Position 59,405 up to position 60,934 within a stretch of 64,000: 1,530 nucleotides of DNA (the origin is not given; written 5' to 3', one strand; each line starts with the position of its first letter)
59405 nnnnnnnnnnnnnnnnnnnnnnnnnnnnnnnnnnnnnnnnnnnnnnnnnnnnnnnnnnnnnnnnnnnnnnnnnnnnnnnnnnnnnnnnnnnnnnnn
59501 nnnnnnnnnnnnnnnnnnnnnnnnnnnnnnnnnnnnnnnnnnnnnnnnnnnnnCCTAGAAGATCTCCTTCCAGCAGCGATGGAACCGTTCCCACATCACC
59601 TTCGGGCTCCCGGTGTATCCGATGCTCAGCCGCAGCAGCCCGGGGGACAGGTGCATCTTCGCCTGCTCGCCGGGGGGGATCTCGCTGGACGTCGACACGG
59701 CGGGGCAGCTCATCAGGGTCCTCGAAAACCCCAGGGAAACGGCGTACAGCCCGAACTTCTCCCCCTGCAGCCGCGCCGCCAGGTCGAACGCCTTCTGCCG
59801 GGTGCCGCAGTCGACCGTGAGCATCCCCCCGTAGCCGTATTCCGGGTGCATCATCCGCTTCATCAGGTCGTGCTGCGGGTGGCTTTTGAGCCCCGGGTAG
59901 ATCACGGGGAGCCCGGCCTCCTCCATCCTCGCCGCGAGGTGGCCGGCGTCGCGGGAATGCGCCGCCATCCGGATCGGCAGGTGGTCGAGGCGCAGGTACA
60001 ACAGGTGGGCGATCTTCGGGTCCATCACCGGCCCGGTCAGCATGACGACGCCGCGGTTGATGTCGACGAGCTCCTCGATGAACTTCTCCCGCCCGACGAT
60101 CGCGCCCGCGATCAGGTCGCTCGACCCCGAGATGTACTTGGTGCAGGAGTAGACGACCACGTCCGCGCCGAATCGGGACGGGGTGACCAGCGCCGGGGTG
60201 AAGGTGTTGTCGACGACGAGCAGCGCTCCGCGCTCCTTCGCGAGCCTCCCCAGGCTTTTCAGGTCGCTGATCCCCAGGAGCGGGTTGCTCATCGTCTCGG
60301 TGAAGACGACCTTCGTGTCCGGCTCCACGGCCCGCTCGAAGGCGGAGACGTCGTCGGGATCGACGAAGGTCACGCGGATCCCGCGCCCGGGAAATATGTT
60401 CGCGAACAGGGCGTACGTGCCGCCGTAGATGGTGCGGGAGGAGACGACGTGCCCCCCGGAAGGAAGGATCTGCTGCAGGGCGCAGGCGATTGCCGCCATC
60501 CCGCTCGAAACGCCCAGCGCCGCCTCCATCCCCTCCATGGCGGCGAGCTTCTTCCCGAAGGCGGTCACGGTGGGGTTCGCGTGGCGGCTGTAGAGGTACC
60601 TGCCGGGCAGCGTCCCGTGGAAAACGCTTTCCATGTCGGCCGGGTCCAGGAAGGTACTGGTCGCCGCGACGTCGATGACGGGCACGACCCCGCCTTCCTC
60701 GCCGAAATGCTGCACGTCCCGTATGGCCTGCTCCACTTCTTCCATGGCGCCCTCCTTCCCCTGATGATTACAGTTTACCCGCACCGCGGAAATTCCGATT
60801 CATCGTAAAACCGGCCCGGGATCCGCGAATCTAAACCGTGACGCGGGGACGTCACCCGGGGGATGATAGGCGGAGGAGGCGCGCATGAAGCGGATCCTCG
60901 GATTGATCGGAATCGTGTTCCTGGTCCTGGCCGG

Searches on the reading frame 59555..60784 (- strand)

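Call 61: search_protein_families(library=pfam, proteins=[window:59555-60784:-], max_evalue=0.00001)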
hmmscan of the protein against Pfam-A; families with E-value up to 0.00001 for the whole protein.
window:59555-60784:- (409 aa): 3 families
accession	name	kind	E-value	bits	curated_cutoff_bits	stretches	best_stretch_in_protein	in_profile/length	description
PF01053.26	Cys_Met_Meta_PP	-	2.6e-85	286.7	27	1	33-389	18-365/381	Cys/Met metabolism PLP-dependent enzyme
PF00155.27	Aminotran_1_2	-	4.8e-08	33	19.7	1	75-295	46-298/361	Aminotransferase class I and II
PF00266.25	Aminotran_5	-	7.1e-07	29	21.5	1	94-248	72-230/371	Aminotransferase class-V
